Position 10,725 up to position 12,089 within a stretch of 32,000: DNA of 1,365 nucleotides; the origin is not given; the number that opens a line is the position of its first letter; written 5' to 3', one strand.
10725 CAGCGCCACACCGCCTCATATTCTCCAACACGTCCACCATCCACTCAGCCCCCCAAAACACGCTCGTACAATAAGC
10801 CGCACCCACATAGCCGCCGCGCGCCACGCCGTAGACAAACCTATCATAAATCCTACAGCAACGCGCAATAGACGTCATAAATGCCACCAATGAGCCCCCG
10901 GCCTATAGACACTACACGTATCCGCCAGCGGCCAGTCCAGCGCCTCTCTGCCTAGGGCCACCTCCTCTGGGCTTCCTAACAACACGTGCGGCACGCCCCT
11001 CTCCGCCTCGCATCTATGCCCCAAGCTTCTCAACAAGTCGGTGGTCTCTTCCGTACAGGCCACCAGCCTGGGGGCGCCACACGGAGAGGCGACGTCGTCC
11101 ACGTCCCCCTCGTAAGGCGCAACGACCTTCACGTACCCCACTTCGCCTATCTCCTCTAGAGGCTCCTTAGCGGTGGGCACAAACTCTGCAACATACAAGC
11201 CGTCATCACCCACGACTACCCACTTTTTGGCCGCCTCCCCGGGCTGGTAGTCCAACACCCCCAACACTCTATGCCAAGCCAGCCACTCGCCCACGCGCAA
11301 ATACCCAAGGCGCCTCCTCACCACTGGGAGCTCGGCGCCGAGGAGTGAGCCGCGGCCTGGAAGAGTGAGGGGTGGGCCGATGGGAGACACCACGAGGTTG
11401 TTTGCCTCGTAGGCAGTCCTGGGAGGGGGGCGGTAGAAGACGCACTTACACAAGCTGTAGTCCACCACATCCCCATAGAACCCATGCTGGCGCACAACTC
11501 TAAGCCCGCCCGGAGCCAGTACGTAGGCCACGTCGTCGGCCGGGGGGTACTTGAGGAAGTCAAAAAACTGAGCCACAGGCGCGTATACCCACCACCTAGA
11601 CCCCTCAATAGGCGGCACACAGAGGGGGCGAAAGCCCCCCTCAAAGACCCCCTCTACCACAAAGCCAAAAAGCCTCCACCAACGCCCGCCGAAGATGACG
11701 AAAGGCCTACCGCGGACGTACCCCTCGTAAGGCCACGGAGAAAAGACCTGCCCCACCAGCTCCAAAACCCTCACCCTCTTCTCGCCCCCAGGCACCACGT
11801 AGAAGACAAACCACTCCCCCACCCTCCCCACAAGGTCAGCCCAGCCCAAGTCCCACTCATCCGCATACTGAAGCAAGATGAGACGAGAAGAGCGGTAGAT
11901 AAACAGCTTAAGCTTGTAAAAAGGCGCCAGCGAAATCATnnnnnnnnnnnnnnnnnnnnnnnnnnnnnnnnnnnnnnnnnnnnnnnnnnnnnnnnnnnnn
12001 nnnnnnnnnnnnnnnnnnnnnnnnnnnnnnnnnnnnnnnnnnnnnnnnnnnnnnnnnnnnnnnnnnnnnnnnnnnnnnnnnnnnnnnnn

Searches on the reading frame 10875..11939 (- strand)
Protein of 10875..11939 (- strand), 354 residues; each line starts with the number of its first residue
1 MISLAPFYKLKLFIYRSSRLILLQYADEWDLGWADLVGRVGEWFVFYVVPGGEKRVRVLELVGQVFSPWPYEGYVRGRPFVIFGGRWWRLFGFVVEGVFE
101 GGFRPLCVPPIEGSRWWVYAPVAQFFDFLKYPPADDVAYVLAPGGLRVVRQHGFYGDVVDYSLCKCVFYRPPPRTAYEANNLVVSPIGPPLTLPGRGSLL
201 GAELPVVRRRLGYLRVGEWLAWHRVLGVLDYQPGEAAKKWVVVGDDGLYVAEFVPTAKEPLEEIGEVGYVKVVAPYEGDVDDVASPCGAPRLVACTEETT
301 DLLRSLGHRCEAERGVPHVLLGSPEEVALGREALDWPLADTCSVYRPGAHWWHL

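Call 6: search_protein_families(library=pfam, proteins=[window:10875-11939:-], max_evalue=0.01)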
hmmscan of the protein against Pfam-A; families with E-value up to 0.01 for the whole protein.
window:10875-11939:- (354 aa): 0 families

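Call 7: search_protein_families(library=ncbifam, proteins=[window:10875-11939:-], max_evalue=0.01)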
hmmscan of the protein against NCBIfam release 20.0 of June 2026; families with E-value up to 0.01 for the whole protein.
window:10875-11939:- (354 aa): 0 families

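Call 10: find_homologous_proteins(query=window:10875-11939:-)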
Query window:10875-11939:- (354 aa): 39 proteins with E <= 0.001 among 8000 candidates.
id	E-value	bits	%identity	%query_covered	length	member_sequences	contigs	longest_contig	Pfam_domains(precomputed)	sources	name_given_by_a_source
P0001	1.4e-243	826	100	100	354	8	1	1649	-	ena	-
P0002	5.0e-195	666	82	100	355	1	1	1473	-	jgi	-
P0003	2.9e-102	361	66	71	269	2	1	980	-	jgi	-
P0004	4.9e-99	350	55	88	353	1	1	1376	-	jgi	-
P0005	5.6e-79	284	48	90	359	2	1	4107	-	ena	-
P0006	2.3e-76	276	49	89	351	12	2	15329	-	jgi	jgi:hypothetical protein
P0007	4.7e-76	275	48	89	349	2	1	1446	-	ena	-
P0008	5.2e-76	274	47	89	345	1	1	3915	-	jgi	-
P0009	5.8e-75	271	49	88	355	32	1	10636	-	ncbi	ncbi:MAG: hypothetical protein ACO2PN_25065 [Pyrobaculum sp.]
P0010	2.1e-73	266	53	70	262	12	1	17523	-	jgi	jgi:hypothetical protein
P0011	3.8e-73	265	54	69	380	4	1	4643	-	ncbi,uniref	ncbi:hypothetical protein [Pyrobaculum sp.]|uniref:hypothetical protein n=1 Tax=Pyrobaculum sp. TaxI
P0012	2.5e-72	262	55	68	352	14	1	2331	-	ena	-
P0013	4.2e-72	262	56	68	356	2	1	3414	-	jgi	jgi:hypothetical protein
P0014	7.1e-72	261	47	88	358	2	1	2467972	-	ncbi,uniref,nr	ncbi:hypothetical protein [Pyrobaculum ferrireducens]|uniref:Uncharacterized protein n=1 Tax=Pyrobac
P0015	7.3e-71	258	49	79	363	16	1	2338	-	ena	-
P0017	8.5e-70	254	48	79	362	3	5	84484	-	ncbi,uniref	ncbi:MAG: hypothetical protein QW680_09170 [Pyrobaculum sp.]|uniref:hypothetical protein n=1 Tax=Pyr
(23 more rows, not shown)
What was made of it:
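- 10875..11939 (-): B: B-type core-domain protein (354 aa). 39 homologues, all Pyrobaculum and all hypothetical (call 10).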

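Call 12: find_encoding_contigs(protein=P0014, flank=10000, max_places=3)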
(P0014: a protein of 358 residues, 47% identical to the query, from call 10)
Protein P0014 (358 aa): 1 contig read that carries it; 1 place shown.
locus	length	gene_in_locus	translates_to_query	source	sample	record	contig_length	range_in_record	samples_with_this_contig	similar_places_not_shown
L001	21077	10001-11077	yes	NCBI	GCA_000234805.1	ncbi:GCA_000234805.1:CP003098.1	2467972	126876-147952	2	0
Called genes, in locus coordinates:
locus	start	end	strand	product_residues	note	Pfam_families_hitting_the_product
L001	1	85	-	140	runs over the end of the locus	PF01022:HTH_5 (faint), PF12840:HTH_20 (weak), PF13412:HTH_24, PF24266:HTH_HVO_0163_N (weak)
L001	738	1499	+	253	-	PF14528:LAGLIDADG_3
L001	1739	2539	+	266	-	PF14528:LAGLIDADG_3 (faint)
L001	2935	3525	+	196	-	PF14527:LAGLIDADG_WhiA (faint), PF14528:LAGLIDADG_3, PF05204:Hom_end (weak), PF14528:LAGLIDADG_3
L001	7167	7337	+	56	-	-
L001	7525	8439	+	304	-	-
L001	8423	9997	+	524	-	-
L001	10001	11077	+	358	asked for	-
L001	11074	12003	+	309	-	-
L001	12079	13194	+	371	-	-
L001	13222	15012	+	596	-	-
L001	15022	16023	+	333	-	-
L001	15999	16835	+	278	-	-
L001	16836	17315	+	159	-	-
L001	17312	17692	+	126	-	-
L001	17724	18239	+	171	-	PF07690:MFS_1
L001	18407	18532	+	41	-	-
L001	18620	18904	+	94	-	-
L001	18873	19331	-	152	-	PF05942:PaREP1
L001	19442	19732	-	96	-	-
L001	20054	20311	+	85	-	-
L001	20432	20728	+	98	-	-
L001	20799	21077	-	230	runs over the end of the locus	PF10805:DUF2730 (faint), PF28231:STB2_C (faint), PF23991:DUF7310 (weak)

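Call 13: find_encoding_contigs(protein=P0017, flank=10000, max_places=3)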
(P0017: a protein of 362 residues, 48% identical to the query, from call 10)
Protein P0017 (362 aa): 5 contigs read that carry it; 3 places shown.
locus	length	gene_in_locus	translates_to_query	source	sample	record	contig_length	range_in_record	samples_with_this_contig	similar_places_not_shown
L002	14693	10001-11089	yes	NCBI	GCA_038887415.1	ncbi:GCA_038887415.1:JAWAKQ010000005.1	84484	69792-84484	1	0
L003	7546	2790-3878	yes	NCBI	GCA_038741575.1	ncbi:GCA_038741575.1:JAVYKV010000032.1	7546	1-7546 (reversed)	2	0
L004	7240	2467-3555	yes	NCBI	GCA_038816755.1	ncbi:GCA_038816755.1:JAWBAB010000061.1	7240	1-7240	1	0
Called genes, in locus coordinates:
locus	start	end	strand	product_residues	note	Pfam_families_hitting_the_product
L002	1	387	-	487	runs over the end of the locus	PF20695:UbiD_N, PF01977:UbiD, PF20696:UbiD_C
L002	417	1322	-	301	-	PF01988:VIT1 (faint)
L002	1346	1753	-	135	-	PF01022:HTH_5 (weak), PF13412:HTH_24 (weak)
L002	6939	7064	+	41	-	-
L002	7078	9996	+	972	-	-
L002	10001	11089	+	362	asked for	-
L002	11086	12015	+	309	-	-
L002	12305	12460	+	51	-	-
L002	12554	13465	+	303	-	-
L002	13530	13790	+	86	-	-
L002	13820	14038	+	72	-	-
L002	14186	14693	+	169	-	?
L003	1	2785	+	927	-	?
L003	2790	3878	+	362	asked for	-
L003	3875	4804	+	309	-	-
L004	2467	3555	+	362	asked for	-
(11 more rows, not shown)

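Call 26: find_related_loci(query=A1, collection=genome_contigs, flank=10000)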
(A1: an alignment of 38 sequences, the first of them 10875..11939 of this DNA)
Query A1 (354 aa) in genome_contigs; peptide patterns used: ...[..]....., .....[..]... (x = any residue, [..] = any of these).
68 stretches matched a pattern; 6 encode a relative of the query (tblastn E <= 1e-3); 5 distinct loci.
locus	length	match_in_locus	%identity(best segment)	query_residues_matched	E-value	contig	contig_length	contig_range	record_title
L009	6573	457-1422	48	36-354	1e-81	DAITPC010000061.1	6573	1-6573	MAG TPA_asm: Pyrobaculum sp. isolate CTOTU25734 NODE_832_length_6573_cov_163.616754, whole genome shotgun sequence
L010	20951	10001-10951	48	30-343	2e-75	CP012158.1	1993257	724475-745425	Pyrobaculum sp. WP30, complete genome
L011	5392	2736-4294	48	72-352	1e-71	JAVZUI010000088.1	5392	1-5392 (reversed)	MAG: Pyrobaculum sp. isolate DRTY-8_201808_bins_12 DRTY-8_201808_bins_12_scaffold_88, whole genome shotgun sequence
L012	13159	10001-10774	50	71-342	1e-70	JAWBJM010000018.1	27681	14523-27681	MAG: Pyrobaculum sp. isolate GMQS_201907_bins_3 GMQS_201907_bins_3_scaffold_18, whole genome shotgun sequence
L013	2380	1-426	57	212-342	4e-36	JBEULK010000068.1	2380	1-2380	MAG: Pyrobaculum sp. isolate KC_015 contig70, whole genome shotgun sequence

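Call 30: predict_structure(alignment_id=A1)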
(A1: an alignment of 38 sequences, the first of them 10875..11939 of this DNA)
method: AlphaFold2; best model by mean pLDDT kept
length: 354 residues; sequences in the alignment: 38
mean_pLDDT: 56.5   pTM: 0.50
mean pLDDT of the five models: 56.5, 54.9, 54.3, 52.9, 52.9
residues with pLDDT >= 90: 1; 70-90: 71; 50-70: 169; < 50: 113
segments of 3 or more residues with pLDDT < 50: 1-3, 15-17, 24-26, 86-88, 107-110, 113-115, 152-196, 211-213, 218-223, 285-291, 328-354
pLDDT, mean of each block of 10 residues (from residue 1): 52 53 53 66 71 58 61 74 52 75 54 53 53 63 64 40 32 37 33 49 72 48 60 69 66 76 68 75 48 59 73 59 55 35 34 27
secondary structure, 60 per line:
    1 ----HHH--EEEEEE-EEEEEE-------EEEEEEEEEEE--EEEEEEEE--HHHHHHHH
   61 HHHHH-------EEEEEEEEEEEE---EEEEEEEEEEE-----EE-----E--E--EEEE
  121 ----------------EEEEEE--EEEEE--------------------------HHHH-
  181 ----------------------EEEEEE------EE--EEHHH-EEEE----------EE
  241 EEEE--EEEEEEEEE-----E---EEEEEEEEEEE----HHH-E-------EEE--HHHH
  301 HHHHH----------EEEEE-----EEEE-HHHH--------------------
elements in order: E10-15 E17-22 E30-40 E43-50 H53-65 E73-84 E88-98 E117-120 E137-142 E145-149 H176-179 E203-208 E225-228 E239-244 E247-255 E265-275 E292-294 H297-305 E316-320 E326-329 H331-334

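Call 38: search_protein_representatives(alignment_id=A1)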
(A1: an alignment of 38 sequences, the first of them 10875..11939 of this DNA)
Query: 38 sequences, 348 profile positions. Proteins with E-value up to 0.001 (for the whole library): 52; up to 1e-10: 23; up to 1e-30: 13. The best 52 are listed.
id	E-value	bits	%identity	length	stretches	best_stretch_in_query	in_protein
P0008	5.4e-118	410.7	-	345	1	1-335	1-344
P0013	2.5e-115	401.9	-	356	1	4-337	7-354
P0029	2.9e-114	398.4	-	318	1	74-347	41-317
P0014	5.4e-104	364.6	-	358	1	4-333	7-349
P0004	4.5e-100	351.8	-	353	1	4-329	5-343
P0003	1.1e-90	320.9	-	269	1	86-325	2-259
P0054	6.0e-76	272.4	-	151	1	172-328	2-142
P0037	3.4e-70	253.5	-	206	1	103-279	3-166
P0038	2.6e-69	250.6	-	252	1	103-277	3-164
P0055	6.6e-69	249.2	-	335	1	4-232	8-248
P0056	6.0e-43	163.9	-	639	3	91-337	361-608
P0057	1.7e-36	142.6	-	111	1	179-255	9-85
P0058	2.4e-32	129.0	-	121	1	236-326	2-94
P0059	1.1e-24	103.8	-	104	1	253-345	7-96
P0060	2.7e-19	86.1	-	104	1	258-344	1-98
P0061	3.9e-19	85.6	-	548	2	192-251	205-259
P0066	4.1e-11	59.2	-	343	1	162-319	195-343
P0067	5.8e-11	58.7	-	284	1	143-217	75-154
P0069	1.3e-10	57.5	-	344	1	130-218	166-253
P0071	6.2e-10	55.3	-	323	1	101-218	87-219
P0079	3.4e-08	49.6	-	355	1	153-285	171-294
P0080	5.4e-08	48.9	-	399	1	162-256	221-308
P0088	1.3e-06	44.4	-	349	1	162-267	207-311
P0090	1.6e-05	40.8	-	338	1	161-269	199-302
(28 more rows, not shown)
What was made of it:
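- The family is tiny: 52 cluster representatives among 1.84 billion (call 38).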

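Call 65: fold_search(model_id=the predicted structure, library=pdb)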
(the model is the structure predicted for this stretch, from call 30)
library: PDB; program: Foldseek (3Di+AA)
matches with E <= 10: 427; with E <= 0.001: 0
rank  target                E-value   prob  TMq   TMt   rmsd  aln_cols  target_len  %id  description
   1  5tjx                  3.0e-02  0.12  0.10  0.14  20.4       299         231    8  Structure of human plasma kallikrein (released 2016-12-21)
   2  3j81_m                4.1e-01  0.11  0.08  0.18  11.7        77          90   12  CryoEM structure of a partial yeast 48S preinitiation complex (released 2014-11-05)
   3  4uer_F                5.6e-01  0.14  0.08  0.23  11.3        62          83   11  40S-eIF1-eIF1A-eIF3-eIF3j translation initiation complex from Lachancea kluyveri (released 2015-02-11)
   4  9d93_Oa               6.3e-01  0.07  0.10  0.06  12.8       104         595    9  Mycobacteriophage Bxb1 tail tip - Composite map and model (released 2024-09-25)
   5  5kec_A                7.0e-01  0.04  0.13  0.16  17.2       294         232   10  Structure of K. pneumonia MrkH in its apo state. (released 2016-08-17)
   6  4qxz_B                8.2e-01  0.08  0.10  0.21  12.8       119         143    9  Crystal structure of a hypothetical protein from Staphylococcus aureus (released 2015-06-10)
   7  6t8g_B                8.7e-01  0.10  0.08  0.07  11.2        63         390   14  Stalled FtsK motor domain bound to dsDNA (released 2019-11-20)
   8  9ctw_A                9.2e-01  0.33  0.15  0.24   6.3        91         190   16  Cryo-EM structure of SARS-CoV-2 M (long conformation) in the presence of C1P (released 2024-11-06)
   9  9m8o_A                9.2e-01  0.06  0.09  0.16  17.3       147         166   10  Cryo-EM structure of bacteriophage NF5 baseplate (released 2025-12-17)
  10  9q5c_A                9.2e-01  0.02  0.09  0.05  19.5       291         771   13  Cryo EM structure of alpha-glucosidase (yicI) from Klebsiella aerogenes (released 2025-09-03)
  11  4mn6_A                1.1e+00  0.13  0.13  0.31   6.7        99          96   11  Crystal structure of truncated PAS domain from S. aureus YycG (released 2014-09-10)
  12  8rd4_F                1.1e+00  0.05  0.08  0.05  20.9       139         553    9  Telomeric RAP1:DNA-PK complex (released 2025-03-05)
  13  9m8o_C                1.1e+00  0.03  0.07  0.12  15.7       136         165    9  Cryo-EM structure of bacteriophage NF5 baseplate (released 2025-12-17)
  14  8iyk_D                1.1e+00  0.02  0.10  0.13  21.8       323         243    9  Tail tip conformation 1 of phage lambda tail (released 2023-10-18)
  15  9m8o_F                1.2e+00  0.06  0.09  0.17  16.8       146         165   11  Cryo-EM structure of bacteriophage NF5 baseplate (released 2025-12-17)
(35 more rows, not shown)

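Call 66: search_protein_families(library=padloc, proteins=[window:10875-11939:-], max_evalue=0.01)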
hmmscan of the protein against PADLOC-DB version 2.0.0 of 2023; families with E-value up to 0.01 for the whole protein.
window:10875-11939:- (354 aa): 0 families

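Call 68: search_solved_structures(query=A1, max_evalue=10)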
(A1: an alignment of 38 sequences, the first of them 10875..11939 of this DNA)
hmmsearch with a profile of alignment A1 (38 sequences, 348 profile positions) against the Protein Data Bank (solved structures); distinct sequences matched with E-value up to 10: 0.

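Call 79: search_protein_families(library=phrogs, proteins=[window:10875-11939:-], max_evalue=0.01)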
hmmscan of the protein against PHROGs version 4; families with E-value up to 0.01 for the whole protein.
window:10875-11939:- (354 aa): 0 families

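Call 82: search_protein_families(library=pfam, alignment_id=A3, max_evalue=0.001)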
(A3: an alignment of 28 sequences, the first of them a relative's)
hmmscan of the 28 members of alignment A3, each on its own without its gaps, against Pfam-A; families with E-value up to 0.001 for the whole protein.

A. member 1, P0056 (639 aa): 0 families

B. families by the number of members that match (of 28 scanned): 0 families

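Call 83: list_cluster_members(proteins=[P0056, P0061, P0066, P0069, P0071, P0079, P0080, P0088, P0090, P0067])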
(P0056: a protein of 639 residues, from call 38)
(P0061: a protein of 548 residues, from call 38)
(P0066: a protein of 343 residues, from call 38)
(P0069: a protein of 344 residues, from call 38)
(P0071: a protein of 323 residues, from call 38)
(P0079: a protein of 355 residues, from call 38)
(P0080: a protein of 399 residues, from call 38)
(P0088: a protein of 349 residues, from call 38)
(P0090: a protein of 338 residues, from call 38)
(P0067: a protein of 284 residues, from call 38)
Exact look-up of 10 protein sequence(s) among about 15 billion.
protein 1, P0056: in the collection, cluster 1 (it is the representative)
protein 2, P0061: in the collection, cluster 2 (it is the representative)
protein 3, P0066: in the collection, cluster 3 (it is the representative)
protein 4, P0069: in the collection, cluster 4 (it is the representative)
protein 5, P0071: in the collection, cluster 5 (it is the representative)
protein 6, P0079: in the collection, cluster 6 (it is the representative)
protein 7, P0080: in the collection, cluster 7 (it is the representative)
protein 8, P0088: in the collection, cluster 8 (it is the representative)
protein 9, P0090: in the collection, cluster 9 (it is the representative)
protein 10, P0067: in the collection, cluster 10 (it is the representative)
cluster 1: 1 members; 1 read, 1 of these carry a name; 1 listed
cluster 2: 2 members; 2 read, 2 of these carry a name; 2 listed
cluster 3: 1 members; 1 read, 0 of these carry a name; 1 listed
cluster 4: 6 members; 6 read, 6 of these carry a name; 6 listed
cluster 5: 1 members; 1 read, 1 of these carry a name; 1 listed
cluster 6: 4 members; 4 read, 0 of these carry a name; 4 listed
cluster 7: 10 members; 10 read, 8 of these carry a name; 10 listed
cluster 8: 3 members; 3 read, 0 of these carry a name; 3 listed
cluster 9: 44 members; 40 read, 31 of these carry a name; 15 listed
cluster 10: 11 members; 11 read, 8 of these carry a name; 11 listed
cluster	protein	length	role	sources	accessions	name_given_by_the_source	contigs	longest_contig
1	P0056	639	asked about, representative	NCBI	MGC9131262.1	MAG: hypothetical protein ACP5H5_06725 [Pyrobaculum sp.]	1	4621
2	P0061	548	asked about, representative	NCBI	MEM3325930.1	MAG: hypothetical protein QXK63_00610 [Thermoproteus sp.]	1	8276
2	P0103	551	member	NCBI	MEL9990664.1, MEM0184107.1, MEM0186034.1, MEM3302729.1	MAG: hypothetical protein QXP98_00025 [Thermoproteus sp.]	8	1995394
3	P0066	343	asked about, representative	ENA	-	-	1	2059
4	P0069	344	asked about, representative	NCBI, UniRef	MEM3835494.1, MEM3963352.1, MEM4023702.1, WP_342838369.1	hypothetical protein [Pyrobaculum sp.] | hypothetical protein n=1 Tax=Pyrobaculum sp. TaxID=2004705 RepID=UPI00316B2C90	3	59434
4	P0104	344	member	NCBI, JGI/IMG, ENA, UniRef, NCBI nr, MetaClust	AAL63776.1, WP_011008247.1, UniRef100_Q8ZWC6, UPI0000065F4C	conserved within P. aerophilum [Pyrobaculum aerophilum str. IM2] | Conserved within P. aerophilum n=1 Tax=Pyrobaculum aerophilum (strain ATCC 51768 / DSM ... | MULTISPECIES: hypothetical protein [Pyrobaculum]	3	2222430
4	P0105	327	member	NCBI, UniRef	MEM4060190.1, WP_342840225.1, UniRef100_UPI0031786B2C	MAG: hypothetical protein QXK11_06720 [Pyrobaculum sp.] | hypothetical protein n=1 Tax=Pyrobaculum sp. TaxID=2004705 RepID=UPI0031786B2C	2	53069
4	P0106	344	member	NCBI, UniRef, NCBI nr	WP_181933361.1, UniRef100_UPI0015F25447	hypothetical protein [Pyrobaculum aerophilum] | hypothetical protein n=1 Tax=Pyrobaculum aerophilum TaxID=13773 RepID=UPI0015F25447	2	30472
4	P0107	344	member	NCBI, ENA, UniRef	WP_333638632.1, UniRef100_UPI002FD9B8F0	hypothetical protein [Pyrobaculum aerophilum] | hypothetical protein n=1 Tax=Pyrobaculum aerophilum TaxID=13773 RepID=UPI002FD9B8F0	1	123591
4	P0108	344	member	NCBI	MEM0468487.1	MAG: hypothetical protein QXT27_04750 [Pyrobaculum sp.]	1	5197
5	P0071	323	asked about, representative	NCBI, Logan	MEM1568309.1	MAG: hypothetical protein QXI84_07515 [Thermofilaceae archaeon]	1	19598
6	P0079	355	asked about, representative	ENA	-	-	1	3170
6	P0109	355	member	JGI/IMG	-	-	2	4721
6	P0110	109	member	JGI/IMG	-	-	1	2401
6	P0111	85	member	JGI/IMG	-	-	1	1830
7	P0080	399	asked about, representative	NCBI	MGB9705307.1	MAG: hypothetical protein ACPL3C_07645, partial [Pyrobaculum sp.]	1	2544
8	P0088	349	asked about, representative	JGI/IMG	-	-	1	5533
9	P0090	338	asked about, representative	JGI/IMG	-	-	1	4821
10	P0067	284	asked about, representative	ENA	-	-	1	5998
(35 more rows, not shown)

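Call 98: find_related_loci(query=A1, collection=viral_contigs, flank=8000)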
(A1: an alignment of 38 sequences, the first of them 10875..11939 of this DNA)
Query A1 (354 aa) in viral_contigs; peptide patterns used: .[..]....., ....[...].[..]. (x = any residue, [..] = any of these).
42 stretches matched a pattern, but none encodes a relative of the query by tblastn (E <= 1e-3).
